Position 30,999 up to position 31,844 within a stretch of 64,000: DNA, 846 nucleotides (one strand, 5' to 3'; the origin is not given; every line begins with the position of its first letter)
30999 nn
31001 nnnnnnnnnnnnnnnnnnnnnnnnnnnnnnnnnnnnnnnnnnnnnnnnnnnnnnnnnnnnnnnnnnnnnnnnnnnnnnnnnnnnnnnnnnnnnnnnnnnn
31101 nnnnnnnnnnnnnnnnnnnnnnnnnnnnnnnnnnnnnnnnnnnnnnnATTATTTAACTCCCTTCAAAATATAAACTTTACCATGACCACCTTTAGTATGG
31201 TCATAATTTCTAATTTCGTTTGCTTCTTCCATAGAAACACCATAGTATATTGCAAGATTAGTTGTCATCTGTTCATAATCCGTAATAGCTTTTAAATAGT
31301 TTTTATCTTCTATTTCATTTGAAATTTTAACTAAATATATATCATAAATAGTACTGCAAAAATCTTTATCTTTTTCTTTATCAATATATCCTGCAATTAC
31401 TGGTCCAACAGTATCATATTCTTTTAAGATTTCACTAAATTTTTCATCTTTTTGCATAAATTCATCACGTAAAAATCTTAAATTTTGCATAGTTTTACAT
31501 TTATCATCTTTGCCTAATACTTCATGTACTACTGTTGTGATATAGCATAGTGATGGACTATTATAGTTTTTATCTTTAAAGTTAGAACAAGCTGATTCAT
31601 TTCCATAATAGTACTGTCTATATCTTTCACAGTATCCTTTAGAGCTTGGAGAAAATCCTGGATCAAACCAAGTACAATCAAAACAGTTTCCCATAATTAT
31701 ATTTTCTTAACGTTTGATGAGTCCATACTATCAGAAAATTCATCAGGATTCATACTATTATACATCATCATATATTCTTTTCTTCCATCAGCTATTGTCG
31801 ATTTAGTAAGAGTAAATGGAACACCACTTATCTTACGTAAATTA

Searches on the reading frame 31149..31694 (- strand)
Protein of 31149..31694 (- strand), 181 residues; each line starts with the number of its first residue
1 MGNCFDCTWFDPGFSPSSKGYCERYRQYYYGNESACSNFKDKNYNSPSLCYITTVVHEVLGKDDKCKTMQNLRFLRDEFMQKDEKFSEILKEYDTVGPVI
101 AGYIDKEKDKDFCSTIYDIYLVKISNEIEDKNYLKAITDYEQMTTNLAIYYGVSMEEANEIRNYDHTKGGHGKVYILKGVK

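Call 3: search_protein_families(library=pfam, proteins=[window:31149-31694:-], max_evalue=1)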
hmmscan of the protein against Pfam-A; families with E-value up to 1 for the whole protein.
window:31149-31694:- (181 aa): 1 family
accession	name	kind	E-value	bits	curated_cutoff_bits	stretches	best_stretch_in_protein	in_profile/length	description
PF16741.10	mRNA_decap_C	-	0.0076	16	27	1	109-131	20-42/43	mRNA-decapping enzyme C-terminus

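Call 4: search_protein_families(library=padloc, proteins=[window:31149-31694:-], max_evalue=1)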
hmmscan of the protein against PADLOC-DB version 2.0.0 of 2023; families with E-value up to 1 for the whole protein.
window:31149-31694:- (181 aa): 0 families

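Call 5: search_protein_families(library=phrogs, proteins=[window:31149-31694:-], max_evalue=1)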
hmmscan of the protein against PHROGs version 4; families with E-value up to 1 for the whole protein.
window:31149-31694:- (181 aa): 2 families
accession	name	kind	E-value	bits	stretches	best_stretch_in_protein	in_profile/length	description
phrog_3133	-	unknown function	0.15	13.2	1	73-100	8-35/60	-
phrog_6812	-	unknown function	0.15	13.1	1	29-81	63-116/140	-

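Call 6: search_protein_families(library=ncbifam, proteins=[window:31149-31694:-], max_evalue=1)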
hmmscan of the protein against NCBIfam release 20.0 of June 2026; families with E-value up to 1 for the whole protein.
window:31149-31694:- (181 aa): 1 family
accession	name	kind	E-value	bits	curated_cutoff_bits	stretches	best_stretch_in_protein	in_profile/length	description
NF041770.1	CFI_box_CTERM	domain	5.8e-07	29.2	40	1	50-109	1-56/69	CFI-box-CTERM domain-containing protein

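Call 12: find_homologous_proteins(query=window:31149-31694:-, max_evalue=0.01)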
Query window:31149-31694:- (181 aa): 6 proteins with E <= 0.01 among 22 candidates.
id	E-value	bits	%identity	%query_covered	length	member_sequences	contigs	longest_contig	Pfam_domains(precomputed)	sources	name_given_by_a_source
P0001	1.7e-118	411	99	100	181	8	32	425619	-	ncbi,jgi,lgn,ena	-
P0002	8.1e-61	223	60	97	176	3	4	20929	-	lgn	-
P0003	2.5e-45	173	50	95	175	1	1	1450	-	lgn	-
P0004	1.7e-35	141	45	95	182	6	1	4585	-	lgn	-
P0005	3.7e-34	136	46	95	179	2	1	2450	-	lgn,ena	-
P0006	6.3e-29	119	45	87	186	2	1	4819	PF04802.23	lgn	-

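Call 13: find_encoding_contigs(protein=P0001, flank=6000, max_places=6)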
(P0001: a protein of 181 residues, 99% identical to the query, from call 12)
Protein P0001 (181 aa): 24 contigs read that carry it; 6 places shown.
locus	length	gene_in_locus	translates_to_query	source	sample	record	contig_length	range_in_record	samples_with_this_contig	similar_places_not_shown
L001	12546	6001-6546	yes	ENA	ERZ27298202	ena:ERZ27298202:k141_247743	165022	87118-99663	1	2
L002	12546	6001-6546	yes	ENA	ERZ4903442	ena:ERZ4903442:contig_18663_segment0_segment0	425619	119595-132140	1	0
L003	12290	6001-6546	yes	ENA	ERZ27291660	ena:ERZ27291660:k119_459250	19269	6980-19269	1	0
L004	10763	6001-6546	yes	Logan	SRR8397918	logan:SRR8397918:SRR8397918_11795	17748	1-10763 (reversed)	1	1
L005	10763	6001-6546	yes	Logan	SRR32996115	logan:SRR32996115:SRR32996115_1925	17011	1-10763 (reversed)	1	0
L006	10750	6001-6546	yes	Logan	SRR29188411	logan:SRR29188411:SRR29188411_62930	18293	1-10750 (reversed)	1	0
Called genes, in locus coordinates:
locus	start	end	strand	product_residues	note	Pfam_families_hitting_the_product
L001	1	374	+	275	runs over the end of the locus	-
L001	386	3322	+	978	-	PF02811:PHP, PF07733:DNA_pol3_alpha, PF17657:DNA_pol3_finger, PF14579:HHH_6, PF01336:tRNA_anti-codon (weak)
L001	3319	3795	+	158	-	PF01252:Peptidase_A8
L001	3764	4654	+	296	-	PF01479:S4, PF00849:PseudoU_synth_2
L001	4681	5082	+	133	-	-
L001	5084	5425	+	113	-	-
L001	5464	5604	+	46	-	-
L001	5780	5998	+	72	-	-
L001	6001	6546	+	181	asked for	-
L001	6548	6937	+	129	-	-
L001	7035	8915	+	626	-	PF02518:HATPase_c (weak), PF13589:HATPase_c_3, PF00183:HSP90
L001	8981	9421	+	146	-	-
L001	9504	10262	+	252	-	PF00072:Response_reg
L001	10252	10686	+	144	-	-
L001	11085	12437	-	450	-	PF03323:GerA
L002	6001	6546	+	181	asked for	-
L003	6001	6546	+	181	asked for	-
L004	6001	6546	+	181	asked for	-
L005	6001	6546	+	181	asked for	-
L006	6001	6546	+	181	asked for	-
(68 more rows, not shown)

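Call 14: find_encoding_contigs(protein=P0002, flank=8000, max_places=4)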
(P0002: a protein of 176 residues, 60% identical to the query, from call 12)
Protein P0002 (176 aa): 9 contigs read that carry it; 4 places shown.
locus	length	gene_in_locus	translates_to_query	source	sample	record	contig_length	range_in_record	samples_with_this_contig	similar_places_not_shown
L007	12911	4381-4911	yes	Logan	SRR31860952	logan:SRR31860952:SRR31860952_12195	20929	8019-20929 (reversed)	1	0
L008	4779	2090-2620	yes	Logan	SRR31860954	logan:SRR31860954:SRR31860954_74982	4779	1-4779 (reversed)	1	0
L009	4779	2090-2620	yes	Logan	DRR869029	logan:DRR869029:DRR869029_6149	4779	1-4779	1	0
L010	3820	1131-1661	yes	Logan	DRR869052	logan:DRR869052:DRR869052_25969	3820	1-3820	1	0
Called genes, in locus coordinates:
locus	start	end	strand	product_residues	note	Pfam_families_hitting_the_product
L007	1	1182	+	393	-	?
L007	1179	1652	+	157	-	PF01252:Peptidase_A8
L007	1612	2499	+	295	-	PF01479:S4, PF00849:PseudoU_synth_2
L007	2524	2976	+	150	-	-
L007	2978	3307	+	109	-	-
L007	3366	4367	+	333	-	PF02578:Cu-oxidase_4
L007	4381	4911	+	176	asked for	-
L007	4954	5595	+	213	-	-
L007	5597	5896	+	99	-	-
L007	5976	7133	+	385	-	PF01694:Rhomboid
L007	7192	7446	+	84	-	PF06135:IreB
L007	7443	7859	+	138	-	PF03652:RuvX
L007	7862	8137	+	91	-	PF06949:DUF1292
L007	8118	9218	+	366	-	PF02618:YceG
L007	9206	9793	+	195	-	PF01596:Methyltransf_3, PF01135:PCMT, PF02475:TRM5-TYW2_MTfase (weak), PF13578:Methyltransf_24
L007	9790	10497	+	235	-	-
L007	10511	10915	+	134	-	-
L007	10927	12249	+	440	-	PF01225:Mur_ligase, PF08245:Mur_ligase_M, PF02875:Mur_ligase_C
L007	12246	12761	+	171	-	PF09419:PGP_phosphatase, PF00702:Hydrolase (weak), PF13419:HAD_2 (weak), PF13242:Hydrolase_like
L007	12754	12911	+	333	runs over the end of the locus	PF02421:FeoB_N (faint), PF00009:GTP_EFTU (faint), PF03193:RsgA_GTPase, PF01926:MMR_HSR1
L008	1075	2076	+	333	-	PF02578:Cu-oxidase_4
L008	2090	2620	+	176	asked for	-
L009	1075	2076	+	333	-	PF02578:Cu-oxidase_4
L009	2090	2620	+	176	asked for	-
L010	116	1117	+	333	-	PF02578:Cu-oxidase_4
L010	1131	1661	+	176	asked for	-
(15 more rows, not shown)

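Call 19: list_cluster_members(proteins=[P0001, P0008, P0007])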
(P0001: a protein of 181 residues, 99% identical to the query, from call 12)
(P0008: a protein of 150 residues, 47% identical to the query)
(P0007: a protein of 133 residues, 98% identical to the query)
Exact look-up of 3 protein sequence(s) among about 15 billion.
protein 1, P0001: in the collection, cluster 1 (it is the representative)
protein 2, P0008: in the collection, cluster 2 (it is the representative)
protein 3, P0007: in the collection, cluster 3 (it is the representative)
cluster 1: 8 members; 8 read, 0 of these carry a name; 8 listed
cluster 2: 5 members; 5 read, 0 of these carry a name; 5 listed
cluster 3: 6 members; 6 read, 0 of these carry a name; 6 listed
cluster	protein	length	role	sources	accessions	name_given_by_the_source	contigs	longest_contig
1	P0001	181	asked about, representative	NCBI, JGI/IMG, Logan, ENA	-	-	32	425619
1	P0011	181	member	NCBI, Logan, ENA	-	-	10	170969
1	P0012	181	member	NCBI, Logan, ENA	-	-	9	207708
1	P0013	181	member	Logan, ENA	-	-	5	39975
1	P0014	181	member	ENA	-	-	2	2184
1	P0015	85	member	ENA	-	-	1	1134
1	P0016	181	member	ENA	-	-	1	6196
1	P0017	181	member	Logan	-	-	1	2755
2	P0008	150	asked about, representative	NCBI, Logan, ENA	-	-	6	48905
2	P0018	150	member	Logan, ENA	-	-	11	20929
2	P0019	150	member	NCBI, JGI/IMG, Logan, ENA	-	-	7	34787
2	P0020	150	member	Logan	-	-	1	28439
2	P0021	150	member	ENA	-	-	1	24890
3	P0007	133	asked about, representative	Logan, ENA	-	-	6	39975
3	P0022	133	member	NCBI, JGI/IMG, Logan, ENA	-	-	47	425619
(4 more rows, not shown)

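Call 25: find_encoding_contigs(protein=P0006, flank=6000, max_places=3)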
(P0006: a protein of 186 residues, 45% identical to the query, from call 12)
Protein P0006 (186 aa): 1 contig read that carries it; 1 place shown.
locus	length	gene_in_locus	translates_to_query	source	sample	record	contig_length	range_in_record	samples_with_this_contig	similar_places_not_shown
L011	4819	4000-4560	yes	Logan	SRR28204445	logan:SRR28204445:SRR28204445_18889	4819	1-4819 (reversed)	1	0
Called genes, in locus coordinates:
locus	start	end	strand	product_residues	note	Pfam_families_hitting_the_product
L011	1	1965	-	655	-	?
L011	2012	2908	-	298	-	PF04542:Sigma70_r2, PF27161:HI_0983 (faint), PF04545:Sigma70_r4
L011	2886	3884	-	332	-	-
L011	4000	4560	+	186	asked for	PF04802:PP4R3 (faint)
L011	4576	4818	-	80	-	?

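Call 26: find_encoding_contigs(protein=P0004, flank=6000, max_places=3)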
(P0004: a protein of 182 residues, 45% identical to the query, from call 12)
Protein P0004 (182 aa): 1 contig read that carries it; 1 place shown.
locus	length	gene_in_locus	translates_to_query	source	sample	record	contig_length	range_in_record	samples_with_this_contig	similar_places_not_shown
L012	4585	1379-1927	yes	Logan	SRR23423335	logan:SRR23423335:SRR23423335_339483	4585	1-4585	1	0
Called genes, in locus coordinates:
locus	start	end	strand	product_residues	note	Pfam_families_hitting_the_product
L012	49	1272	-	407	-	PF05496:RuvB_N, PF06068:TIP49 (faint), PF13177:DNA_pol3_delta2 (faint), PF00004:AAA, PF07728:AAA_5 (faint), PF16193:AAA_assoc_2, PF12002:MgsA_C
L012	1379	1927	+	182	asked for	-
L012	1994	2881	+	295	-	PF02899:Phage_int_SAM_1, PF00589:Phage_integrase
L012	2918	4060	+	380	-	PF01676:Metalloenzyme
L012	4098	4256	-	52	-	-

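Call 27: find_encoding_contigs(protein=P0005, flank=6000, max_places=3)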
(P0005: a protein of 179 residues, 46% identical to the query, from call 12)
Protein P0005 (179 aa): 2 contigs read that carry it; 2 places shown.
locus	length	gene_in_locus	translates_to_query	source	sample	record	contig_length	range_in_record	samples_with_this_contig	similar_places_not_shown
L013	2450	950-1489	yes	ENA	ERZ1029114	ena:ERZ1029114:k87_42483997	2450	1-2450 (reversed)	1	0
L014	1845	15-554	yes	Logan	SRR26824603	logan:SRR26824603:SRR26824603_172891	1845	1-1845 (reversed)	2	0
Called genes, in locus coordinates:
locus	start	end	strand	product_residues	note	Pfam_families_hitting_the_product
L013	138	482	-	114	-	PF10825:DUF2752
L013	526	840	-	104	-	-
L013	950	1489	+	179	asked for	-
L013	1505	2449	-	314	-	?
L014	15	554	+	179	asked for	-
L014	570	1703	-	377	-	PF07787:TMEM43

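Call 28: predict_structure(alignment_id=A3)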
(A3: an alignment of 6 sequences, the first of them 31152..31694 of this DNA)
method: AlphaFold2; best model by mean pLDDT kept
length: 181 residues; sequences in the alignment: 6
mean_pLDDT: 67.1   pTM: 0.63
mean pLDDT of the five models: 67.1, 66.0, 65.7, 64.7, 64.2
residues with pLDDT >= 90: 29; 70-90: 74; 50-70: 19; < 50: 59
segments of 3 or more residues with pLDDT < 50: 1-15, 17-19, 21-28, 30-49, 169-181
pLDDT, mean of each block of 10 residues (from residue 1): 32 43 46 41 36 76 76 84 83 75 79 92 95 94 89 76 61 33 31
secondary structure, 60 per line:
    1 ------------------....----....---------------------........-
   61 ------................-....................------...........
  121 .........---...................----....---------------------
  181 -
elements in order: E19-22 E27-30 H52-59 H67-82 H84-103 H110-129 H133-151 H156-159

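Call 42: search_protein_representatives(alignment_id=A3)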
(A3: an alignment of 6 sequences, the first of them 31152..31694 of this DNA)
Query: 6 sequences, 176 profile positions. Proteins with E-value up to 0.001 (for the whole library): 4020; up to 1e-10: 1212; up to 1e-30: 59. The best 150 are listed.
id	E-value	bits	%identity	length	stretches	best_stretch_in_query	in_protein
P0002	4.2e-79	280.9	-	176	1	3-176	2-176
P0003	1.0e-75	269.9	-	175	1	4-175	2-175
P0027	1.5e-61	223.8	-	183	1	1-175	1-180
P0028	7.2e-57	208.5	-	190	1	3-175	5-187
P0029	6.9e-56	205.3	-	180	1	4-172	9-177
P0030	1.7e-51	191.0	-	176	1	3-175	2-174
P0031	3.2e-51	190.1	-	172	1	3-172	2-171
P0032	4.0e-51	189.8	-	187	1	3-175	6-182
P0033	4.6e-51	189.6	-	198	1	7-175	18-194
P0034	1.4e-49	184.8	-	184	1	3-175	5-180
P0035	2.3e-49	184.1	-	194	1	10-171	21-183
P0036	2.4e-49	184.0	-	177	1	1-175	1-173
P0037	5.6e-48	179.6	-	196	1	4-175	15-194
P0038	9.7e-46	172.3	-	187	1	3-172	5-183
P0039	6.5e-45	169.6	-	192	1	4-173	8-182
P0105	2.3e-29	118.9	-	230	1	7-173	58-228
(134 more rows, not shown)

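Call 45: search_protein_families(library=pfam, alignment_id=A4, max_evalue=0.01)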
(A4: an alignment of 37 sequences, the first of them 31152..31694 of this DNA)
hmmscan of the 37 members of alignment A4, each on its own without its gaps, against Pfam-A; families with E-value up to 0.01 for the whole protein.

A. member 1, window:31152-31694:- (181 aa): 1 family
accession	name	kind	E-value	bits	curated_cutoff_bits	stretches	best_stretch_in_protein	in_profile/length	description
PF16741.10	mRNA_decap_C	-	0.0076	16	27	0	109-131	20-42/43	mRNA-decapping enzyme C-terminus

B. families by the number of members that match (of 37 scanned): 6 families
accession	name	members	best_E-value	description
PF04802.21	PP4R3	5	8.4e-06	Phosphatase 4 regulatory subunit 3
PF20985.2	Legum_prodom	1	0.0019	Legumain, prodomain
PF21671.2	CPL1-like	1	0.0056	Protein CPL1-like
PF24077.1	IgA0_D2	1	0.0068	Immunoglobulin A1 protease autotransporter domain 2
PF16741.10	mRNA_decap_C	1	0.0076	mRNA-decapping enzyme C-terminus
PF01524.22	Gemini_V2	1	0.0084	Geminivirus V2 protein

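Call 46: search_protein_families(library=ncbifam, alignment_id=A4, max_evalue=0.01)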
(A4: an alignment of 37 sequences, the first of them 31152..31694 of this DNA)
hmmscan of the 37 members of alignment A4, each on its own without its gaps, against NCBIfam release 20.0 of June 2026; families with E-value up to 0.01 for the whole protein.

A. member 1, window:31152-31694:- (181 aa): 1 family
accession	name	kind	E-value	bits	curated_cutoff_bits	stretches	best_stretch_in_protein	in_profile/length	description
NF041770.1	CFI_box_CTERM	domain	5.8e-07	29.2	40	1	50-109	1-56/69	CFI-box-CTERM domain-containing protein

B. families by the number of members that match (of 37 scanned): 2 families
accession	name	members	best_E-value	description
NF041770.1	CFI_box_CTERM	36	4.4e-10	CFI-box-CTERM domain-containing protein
TIGR00588.1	ogg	1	0.004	8-oxoguanine DNA-glycosylase (ogg)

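Call 47: search_protein_families(library=phrogs, alignment_id=A4, max_evalue=0.01)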
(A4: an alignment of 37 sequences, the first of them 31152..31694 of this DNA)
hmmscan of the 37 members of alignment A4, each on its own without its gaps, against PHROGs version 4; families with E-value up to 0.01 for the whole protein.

A. member 1, window:31152-31694:- (181 aa): 0 families

B. families by the number of members that match (of 37 scanned): 2 families
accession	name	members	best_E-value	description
phrog_10265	-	1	0.0044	-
phrog_555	-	1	0.0093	-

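Call 51: find_related_loci(query=A3, collection=viral_contigs, flank=6000)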
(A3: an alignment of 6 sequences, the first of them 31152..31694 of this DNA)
Query A3 (181 aa) in viral_contigs; peptide patterns used: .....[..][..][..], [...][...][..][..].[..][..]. (x = any residue, [..] = any of these).
600 stretches matched a pattern, but none encodes a relative of the query by tblastn (E <= 1e-3).

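Call 52: find_homologous_proteins(query=A4, max_evalue=0.00001)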
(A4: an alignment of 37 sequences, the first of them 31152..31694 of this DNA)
Query A4 (37 sequences) (181 aa, profile of the alignment): 16 proteins with E <= 0.00001 among 1927 candidates.
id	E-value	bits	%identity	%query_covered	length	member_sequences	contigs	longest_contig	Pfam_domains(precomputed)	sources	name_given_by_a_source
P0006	8.3e-57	210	45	87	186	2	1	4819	PF04802.23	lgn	-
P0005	1.3e-55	206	46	95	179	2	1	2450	-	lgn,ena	-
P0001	1.0e-54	203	99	100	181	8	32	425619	-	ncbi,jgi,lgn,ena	-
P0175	7.6e-54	201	42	98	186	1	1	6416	-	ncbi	-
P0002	5.5e-53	198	60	97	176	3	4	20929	-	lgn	-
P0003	1.3e-51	193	50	95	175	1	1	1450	-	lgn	-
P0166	2.1e-51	193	27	69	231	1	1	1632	-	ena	-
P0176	5.8e-51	191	34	71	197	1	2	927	-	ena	-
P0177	4.0e-50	188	39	96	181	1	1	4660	-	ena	-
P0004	9.0e-50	187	45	95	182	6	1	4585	-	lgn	-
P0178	1.5e-47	180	29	94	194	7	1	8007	-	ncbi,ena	-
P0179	2.6e-47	179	28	96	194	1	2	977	-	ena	-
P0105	8.2e-47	178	35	69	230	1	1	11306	-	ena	-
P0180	2.4e-44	170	31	85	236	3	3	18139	-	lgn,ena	-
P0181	2.1e-39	153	36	74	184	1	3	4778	-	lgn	-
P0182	2.0e-37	147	29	96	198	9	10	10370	-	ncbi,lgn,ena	-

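Call 53: find_encoding_contigs(protein=P0180, flank=7000, max_places=2)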
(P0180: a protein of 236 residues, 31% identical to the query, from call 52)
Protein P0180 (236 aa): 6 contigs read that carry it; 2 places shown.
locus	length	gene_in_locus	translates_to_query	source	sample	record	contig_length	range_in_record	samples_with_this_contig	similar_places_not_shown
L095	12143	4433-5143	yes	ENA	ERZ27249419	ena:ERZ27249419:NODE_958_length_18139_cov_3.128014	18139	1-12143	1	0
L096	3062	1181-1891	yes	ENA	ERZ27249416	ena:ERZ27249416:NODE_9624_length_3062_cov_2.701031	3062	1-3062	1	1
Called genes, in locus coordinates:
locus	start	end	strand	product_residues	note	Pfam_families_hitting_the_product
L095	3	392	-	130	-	?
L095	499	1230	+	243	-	-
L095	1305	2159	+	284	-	PF01896:DNA_primase_S (faint), PF21686:LigD_Prim-Pol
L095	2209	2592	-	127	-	-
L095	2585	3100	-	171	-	-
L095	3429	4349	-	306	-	PF00004:AAA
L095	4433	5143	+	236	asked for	-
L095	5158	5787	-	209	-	PF12822:ECF_trnsprt (faint), PF06541:ABC_trans_CmpB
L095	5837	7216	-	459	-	PF03023:MurJ, PF01554:MatE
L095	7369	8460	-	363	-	PF00512:HisKA, PF02518:HATPase_c, PF14501:HATPase_c_5 (weak)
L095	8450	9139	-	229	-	PF00072:Response_reg, PF00486:Trans_reg_C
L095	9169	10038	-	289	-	PF13529:Peptidase_C39_2, PF03412:Peptidase_C39 (weak)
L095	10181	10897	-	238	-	PF11518:DUF3221 (faint)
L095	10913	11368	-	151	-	PF20251:Big_14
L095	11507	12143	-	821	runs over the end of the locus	PF09479:Flg_new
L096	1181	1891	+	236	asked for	-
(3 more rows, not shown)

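Call 54: find_encoding_contigs(protein=P0105, flank=7000, max_places=2)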
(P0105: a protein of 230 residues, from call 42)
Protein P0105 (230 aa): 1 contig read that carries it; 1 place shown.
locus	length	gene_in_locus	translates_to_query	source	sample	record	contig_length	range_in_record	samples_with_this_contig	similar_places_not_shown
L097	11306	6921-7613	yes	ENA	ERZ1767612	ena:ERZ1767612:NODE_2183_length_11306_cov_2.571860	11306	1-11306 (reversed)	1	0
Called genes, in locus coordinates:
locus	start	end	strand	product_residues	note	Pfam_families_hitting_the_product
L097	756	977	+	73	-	PF26594:KH_NusA_2nd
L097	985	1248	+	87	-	PF04296:YlxR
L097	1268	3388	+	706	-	PF04760:IF2_N, PF00009:GTP_EFTU, PF00025:Arf (weak), PF01926:MMR_HSR1, PF02421:FeoB_N (weak), PF22042:EF-G_D2, PF11987:IF-2, PF03144:GTP_EFTU_D2 (weak)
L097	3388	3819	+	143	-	PF02033:RBFA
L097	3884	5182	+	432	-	-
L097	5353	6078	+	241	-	-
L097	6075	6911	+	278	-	PF00126:HTH_1, PF03466:LysR_substrate (weak)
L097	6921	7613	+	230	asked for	-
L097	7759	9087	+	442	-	PF01336:tRNA_anti-codon (weak), PF00152:tRNA-synt_2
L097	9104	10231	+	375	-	PF00710:Asparaginase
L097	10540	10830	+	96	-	PF02686:GatC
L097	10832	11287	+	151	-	PF01425:Amidase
